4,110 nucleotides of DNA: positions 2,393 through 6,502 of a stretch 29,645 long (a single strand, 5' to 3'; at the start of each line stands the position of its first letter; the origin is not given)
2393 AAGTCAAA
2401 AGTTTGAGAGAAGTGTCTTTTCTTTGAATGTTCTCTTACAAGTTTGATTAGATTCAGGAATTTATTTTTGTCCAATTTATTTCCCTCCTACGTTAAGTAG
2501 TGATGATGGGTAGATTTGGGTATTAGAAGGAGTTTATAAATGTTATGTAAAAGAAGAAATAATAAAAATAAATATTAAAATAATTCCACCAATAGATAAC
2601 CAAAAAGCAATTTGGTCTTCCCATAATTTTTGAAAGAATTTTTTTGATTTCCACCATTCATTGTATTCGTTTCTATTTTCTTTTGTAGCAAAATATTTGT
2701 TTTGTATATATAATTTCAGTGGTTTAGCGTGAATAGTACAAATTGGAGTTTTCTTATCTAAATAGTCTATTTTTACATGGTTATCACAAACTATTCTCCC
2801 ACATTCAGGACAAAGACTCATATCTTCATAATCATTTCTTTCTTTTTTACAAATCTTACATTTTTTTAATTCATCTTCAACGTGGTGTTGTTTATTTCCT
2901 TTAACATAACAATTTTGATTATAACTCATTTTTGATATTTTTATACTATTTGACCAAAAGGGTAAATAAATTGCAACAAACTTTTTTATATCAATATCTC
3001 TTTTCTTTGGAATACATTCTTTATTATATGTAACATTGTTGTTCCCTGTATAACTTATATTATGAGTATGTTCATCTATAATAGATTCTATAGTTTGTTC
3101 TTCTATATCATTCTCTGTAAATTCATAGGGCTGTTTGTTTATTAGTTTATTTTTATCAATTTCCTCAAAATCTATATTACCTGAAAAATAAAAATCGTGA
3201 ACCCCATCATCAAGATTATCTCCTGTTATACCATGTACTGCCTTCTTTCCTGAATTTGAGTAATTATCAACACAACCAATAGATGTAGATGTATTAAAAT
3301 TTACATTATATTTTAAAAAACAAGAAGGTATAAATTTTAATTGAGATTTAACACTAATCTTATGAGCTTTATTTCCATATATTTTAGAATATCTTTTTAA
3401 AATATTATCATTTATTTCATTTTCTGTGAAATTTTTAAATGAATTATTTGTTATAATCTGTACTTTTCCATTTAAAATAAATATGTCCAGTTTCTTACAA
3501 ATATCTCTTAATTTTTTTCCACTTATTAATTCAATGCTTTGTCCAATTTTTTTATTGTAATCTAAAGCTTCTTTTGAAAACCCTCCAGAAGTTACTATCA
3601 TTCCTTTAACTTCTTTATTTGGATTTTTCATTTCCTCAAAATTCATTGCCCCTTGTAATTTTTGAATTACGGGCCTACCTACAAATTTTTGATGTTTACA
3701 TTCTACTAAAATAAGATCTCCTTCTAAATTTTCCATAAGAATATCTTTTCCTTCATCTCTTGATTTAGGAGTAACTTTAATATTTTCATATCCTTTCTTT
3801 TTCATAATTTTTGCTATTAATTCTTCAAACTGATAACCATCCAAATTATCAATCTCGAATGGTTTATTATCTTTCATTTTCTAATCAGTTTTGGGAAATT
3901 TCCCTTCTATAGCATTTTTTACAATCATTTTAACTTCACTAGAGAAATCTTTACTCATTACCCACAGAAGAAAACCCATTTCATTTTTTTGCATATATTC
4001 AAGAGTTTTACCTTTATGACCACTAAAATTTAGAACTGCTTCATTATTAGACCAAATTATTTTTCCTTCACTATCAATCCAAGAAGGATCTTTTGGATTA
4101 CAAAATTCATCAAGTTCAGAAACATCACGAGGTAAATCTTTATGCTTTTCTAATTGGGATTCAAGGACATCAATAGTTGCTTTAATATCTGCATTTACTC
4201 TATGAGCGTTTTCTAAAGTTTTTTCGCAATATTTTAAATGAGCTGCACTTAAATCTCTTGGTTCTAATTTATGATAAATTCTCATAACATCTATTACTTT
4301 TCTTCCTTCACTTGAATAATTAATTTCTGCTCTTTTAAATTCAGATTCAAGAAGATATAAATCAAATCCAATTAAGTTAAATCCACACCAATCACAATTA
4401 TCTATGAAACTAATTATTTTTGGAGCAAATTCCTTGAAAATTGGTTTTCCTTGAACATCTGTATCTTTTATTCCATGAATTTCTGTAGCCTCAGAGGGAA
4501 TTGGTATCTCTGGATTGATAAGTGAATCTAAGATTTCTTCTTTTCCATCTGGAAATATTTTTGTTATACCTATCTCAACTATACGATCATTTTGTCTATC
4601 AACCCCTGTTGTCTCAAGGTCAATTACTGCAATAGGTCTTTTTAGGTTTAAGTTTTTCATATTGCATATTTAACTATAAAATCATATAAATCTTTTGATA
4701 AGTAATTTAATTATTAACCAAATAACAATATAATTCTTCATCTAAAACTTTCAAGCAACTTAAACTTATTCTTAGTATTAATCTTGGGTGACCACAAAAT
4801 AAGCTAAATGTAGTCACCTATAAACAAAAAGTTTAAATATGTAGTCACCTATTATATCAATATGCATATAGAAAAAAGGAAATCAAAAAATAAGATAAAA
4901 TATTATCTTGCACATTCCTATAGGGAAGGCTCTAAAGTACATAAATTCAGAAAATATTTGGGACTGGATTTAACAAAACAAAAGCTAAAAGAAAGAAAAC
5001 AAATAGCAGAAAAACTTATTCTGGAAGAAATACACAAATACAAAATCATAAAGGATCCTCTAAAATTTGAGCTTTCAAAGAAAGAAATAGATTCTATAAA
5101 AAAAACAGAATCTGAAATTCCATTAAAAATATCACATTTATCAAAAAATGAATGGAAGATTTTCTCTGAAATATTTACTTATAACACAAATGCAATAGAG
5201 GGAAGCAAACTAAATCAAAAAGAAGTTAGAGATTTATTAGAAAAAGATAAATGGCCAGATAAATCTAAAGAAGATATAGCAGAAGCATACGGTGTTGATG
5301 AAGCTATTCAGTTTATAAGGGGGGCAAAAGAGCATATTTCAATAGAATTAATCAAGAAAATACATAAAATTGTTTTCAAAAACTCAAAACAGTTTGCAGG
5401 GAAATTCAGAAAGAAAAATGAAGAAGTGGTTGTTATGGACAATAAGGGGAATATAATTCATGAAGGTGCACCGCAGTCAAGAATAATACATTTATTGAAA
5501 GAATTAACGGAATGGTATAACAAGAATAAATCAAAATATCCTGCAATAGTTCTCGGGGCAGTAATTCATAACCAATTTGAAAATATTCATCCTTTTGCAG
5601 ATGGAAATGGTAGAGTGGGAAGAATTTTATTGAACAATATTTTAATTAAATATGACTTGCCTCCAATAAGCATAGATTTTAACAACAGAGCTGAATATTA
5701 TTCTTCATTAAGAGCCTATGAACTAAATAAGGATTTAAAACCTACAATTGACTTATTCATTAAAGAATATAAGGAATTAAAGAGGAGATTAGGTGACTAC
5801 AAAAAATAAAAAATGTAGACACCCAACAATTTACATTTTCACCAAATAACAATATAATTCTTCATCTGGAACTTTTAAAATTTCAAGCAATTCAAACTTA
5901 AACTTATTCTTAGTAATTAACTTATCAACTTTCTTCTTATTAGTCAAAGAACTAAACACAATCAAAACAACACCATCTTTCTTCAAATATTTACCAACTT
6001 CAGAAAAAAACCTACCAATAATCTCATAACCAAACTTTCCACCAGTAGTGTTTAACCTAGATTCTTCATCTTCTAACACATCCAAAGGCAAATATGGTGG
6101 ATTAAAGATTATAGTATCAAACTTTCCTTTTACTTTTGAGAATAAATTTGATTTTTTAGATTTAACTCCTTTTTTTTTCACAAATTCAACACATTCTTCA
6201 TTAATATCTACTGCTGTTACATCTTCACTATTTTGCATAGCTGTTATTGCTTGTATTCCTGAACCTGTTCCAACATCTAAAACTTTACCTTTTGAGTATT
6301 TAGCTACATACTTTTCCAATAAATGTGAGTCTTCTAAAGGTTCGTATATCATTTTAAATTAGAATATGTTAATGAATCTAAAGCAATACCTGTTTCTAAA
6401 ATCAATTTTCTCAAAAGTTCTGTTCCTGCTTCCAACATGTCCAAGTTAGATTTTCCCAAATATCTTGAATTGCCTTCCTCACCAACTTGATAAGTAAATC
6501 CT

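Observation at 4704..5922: Fic gene packaged as a transposase-less IS-like element: 36-bp TIRs plus a long target-like direct repeat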

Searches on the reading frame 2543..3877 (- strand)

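Call 6: search_protein_families(library=pfam, proteins=[window:2543-3877:-], max_evalue=0.01)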
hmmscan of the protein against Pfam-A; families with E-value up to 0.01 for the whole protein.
window:2543-3877:- (444 aa): 4 families
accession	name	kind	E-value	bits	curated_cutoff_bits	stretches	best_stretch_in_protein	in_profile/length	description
PF04471.18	Mrr_cat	-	1.3e-24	86.9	21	1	9-126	1-114/115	Restriction endonuclease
PF22722.2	NA-iREase1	-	0.00021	21.7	27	1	17-123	1-104/106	NACHT-associated inactive Restriction Endonuclease 1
PF09947.15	DUF2180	-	0.0015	19.1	22.2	1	339-377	2-40/68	Uncharacterized protein conserved in archaea (DUF2180)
PF01363.27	FYVE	-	0.0044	17.5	27.8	1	334-370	5-41/67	FYVE zinc finger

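Call 87: search_protein_families(library=padloc, proteins=[window:2543-3874:-], max_evalue=0.001)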
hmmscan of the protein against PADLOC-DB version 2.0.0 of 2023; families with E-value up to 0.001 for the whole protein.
window:2543-3874:- (443 aa): 6 families
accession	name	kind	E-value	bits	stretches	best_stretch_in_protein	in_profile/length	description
PDLC04796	PDC-S02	-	5.7e-16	56.4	1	8-142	240-373/390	-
PDLC04819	PDC-S02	-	4.6e-15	53.7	1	8-125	193-305/334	-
PDLC00631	ZorD1|ZorD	-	2.4e-13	46.8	1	7-129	944-1063/1071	"SWI2/SNF2 helicase, Mrr-like nuclease"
PDLC04815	PDC-S02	-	5.9e-11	40.3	1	10-110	204-302/346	-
PDLC03657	mREase_IV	-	7e-08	30.1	1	14-125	175-290/317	Type IV methyl-directed restriction enzyme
PDLC04806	PDC-S02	-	1.8e-06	25.5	1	9-126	183-300/324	-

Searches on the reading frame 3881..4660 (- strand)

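Call 6: search_protein_families(library=pfam, proteins=[window:3881-4660:-], max_evalue=0.01)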
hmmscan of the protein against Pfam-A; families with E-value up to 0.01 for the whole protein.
window:3881-4660:- (259 aa): 2 families
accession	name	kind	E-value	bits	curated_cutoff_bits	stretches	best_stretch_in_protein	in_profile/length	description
PF00929.31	RNase_T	-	1.2e-20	75.1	24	1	12-166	2-164/164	Exonuclease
PF13482.12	RNase_H_2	-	2.3e-06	28.1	22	1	13-153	3-117/165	RNase_H superfamily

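Call 87: search_protein_families(library=padloc, proteins=[window:3881-4657:-], max_evalue=0.001)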
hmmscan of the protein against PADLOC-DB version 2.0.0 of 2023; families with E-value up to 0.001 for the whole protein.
window:3881-4657:- (258 aa): 4 families
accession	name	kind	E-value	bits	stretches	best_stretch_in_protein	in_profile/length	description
PDLC01247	DEDDh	-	3.7e-30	103.4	1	11-165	2-138/139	"CAS-I,CAS-II,CAS-III,CAS-IV,CAS-V,CAS-VI; associated"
PDLC05027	PDC-S48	-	8.5e-28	95.6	1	9-184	6-182/411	-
PDLC05028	PDC-S48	-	1.6e-18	64.6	1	9-115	20-125/512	-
PDLC03802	RTasHel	-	0.00025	18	1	9-118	401-471/675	DRT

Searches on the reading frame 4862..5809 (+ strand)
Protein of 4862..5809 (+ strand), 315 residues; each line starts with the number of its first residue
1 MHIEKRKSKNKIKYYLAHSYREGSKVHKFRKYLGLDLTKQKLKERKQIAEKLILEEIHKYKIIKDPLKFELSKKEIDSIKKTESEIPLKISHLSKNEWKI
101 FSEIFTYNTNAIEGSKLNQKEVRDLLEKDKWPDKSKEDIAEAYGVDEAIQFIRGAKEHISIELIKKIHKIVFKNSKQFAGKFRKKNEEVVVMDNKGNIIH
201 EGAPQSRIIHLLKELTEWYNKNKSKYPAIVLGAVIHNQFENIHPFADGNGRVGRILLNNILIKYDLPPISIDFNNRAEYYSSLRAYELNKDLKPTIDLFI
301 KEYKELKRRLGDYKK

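Call 6: search_protein_families(library=pfam, proteins=[window:4862-5809:+], max_evalue=0.01)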
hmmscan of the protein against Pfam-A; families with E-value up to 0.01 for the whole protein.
window:4862-5809:+ (315 aa): 1 family
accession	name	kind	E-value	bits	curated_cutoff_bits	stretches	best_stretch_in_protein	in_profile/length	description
PF02661.23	Fic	-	1.8e-20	74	24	1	159-261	2-93/93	Fic/DOC family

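Call 25: search_solved_structures(query=window:4862-5806:+, max_evalue=0.01)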
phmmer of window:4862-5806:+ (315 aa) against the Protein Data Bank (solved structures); distinct sequences matched with E-value up to 0.01: 36.
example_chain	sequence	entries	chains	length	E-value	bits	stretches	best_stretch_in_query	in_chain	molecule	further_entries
5jj6_A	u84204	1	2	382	4e-22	82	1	103-304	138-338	Adenosine monophosphate-protein transferase FICD homolog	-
5jj7_A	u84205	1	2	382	3.8e-21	78.8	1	103-304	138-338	Adenosine monophosphate-protein transferase FICD homolog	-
6i7j_A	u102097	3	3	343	5.3e-18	68.5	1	85-298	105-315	Adenosine monophosphate-protein transferase FICD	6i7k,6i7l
6i7g_A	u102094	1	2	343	7.3e-18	68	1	85-298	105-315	Adenosine monophosphate-protein transferase FICD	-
4u04_A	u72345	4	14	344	7.3e-18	68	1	85-298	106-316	Adenosine monophosphate-protein transferase FICD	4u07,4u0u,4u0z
6i7h_A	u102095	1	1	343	3.5e-17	65.8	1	85-298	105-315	Adenosine monophosphate-protein transferase FICD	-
6i7i_A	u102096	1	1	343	4.9e-17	65.3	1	85-298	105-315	Adenosine monophosphate-protein transferase FICD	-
9yz5_A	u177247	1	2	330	6.2e-17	65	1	84-298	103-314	Protein adenylyltransferase FICD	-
4u0s_A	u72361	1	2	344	6.9e-17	64.8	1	85-298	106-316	Adenosine monophosphate-protein transferase FICD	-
6zmd_B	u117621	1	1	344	1.1e-16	64.1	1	85-298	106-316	Protein adenylyltransferase FICD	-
7b7z_A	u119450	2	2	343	1.3e-16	63.9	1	85-298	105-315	Protein adenylyltransferase FICD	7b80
3cuc_A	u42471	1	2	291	8.2e-14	54.7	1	82-295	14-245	Protein of unknown function with a Fic domain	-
4x2e_A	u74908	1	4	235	8.3e-14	54.7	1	92-298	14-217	Fic family protein putative filamentation induced by cAMP protein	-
4x2c_A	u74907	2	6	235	6.8e-13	51.7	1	92-298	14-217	Fic family protein putative filamentation induced by cAMP protein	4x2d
4rgl_A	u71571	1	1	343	4.3e-12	49.1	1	167-304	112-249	Filamentation induced by cAMP protein Fic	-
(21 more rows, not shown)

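Call 28: search_protein_families(library=ncbifam, proteins=[window:4862-5806:+], max_evalue=10)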
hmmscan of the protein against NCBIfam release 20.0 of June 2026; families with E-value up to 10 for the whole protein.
window:4862-5806:+ (315 aa): 5 families
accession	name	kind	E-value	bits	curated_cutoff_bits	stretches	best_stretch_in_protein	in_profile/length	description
NF046030.1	ProtAdlyltaseSoFic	equivalog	1.2e-13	50.8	550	1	167-293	117-249/361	protein adenylyltransferase Fic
TIGR02613.1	mob_myst_B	hypoth_equivalog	8e-12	45.4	124.4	1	133-271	19-151/186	mobile mystery protein B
NF046029.1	ProtAdlyltaseNmFic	equivalog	1.5e-07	31.3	230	1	160-284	28-138/177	protein adenylyltransferase Fic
NF041381.1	XopAC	subfamily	3.6e-06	26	450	1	159-271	304-421/451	XopAC/AvrAC family type III secretion system effector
NF001628.0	PRK00414.1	equivalog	0.051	13.2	265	1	201-236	52-87/192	D-sedoheptulose 7-phosphate isomerase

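Call 87: search_protein_families(library=padloc, proteins=[window:4862-5806:+], max_evalue=0.001)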
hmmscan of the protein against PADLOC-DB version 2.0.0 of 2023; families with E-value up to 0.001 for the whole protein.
window:4862-5806:+ (315 aa): 9 families
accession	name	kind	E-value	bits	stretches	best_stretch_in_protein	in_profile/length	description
PDLC03963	SoFic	-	1.2e-33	115.1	1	109-303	64-260/361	-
PDLC04836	PDC-S04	-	1.9e-33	113.6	1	94-308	18-232/244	-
PDLC04837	PDC-S04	-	1.2e-28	98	1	98-304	22-225/234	-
PDLC04840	PDC-S04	-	3.2e-22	77.4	1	106-289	16-202/227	-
PDLC04966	PDC-S24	-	1e-15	55.6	1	154-268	227-349/497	-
PDLC04839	PDC-S04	-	1.5e-15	55.4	1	130-299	27-198/205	-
PDLC04838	PDC-S04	-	1.9e-10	38.9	1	154-300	58-199/209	-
PDLC04842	PDC-S04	-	2.3e-07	28.7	1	158-280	41-149/202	-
PDLC04841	PDC-S04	-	5.6e-06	24.2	1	155-284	136-251/292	-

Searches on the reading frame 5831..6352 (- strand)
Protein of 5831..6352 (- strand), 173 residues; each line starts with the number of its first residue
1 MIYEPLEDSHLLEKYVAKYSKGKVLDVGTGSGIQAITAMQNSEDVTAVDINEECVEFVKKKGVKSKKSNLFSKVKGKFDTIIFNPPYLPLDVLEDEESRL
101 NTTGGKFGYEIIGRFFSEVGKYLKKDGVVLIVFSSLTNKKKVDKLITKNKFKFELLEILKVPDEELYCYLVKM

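Call 6: search_protein_families(library=pfam, proteins=[window:5831-6352:-], max_evalue=0.01)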
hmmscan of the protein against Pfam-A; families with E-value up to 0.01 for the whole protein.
window:5831-6352:- (173 aa): 12 families
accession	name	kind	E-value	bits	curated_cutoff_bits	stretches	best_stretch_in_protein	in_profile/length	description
PF05175.20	MTS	-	1.5e-13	51.1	23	1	9-141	20-148/170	Methyltransferase small domain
PF06325.19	PrmA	-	3e-07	30.7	22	1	11-105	154-254/296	Ribosomal protein L11 methyltransferase (PrmA)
PF07669.17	Eco57I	-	6.7e-07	30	25.3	1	61-150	69-157/171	Eco57I restriction-modification methylase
PF13489.12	Methyltransf_23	-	1.6e-06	28.4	27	1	18-129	20-114/164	Methyltransferase domain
PF13847.12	Methyltransf_31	-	2.6e-06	27.6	27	1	20-150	3-126/145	Methyltransferase domain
PF08241.18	Methyltransf_11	-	4.9e-06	27.5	21.2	1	25-71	1-44/95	Methyltransferase domain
PF13649.12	Methyltransf_25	-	6.5e-06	27.2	27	1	24-65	1-44/97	Methyltransferase domain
PF03848.20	TehB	-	0.00017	21.6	20.4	1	19-67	29-77/193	Tellurite resistance protein TehB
PF10354.15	BMT5-like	-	0.00056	20.7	24.7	1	64-153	63-150/168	rRNA (uridine-N3-)-methyltransferase BTM5-like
PF03602.21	Cons_hypoth95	-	0.005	17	24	0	19-92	40-128/182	Conserved hypothetical protein 95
PF02353.26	CMAS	-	0.0056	16.5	27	0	23-146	65-179/273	Mycolic acid cyclopropane synthetase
PF01555.25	N6_N4_Mtase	-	0.0068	16.8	26.7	0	79-157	2-76/221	DNA methylase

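Call 34: find_related_loci(query=window:5834-6352:-, collection=metagenome_contigs, flank=4000)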
Query window:5834-6352:- (173 aa) in metagenome_contigs; peptide patterns used: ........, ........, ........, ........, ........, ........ (x = any residue, [..] = any of these).
439 stretches matched a pattern; 265 encode a relative of the query (tblastn E <= 1e-3); the best 80 are kept; 80 distinct loci.
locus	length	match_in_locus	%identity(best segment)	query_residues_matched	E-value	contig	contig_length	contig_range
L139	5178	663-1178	63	1-172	7e-67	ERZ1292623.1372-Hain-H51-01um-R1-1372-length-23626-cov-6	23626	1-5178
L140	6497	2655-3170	65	1-172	1e-64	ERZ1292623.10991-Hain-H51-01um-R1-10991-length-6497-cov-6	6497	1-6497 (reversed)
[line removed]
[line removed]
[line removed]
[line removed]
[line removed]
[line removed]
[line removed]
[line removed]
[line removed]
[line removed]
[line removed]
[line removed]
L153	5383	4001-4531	54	2-169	5e-50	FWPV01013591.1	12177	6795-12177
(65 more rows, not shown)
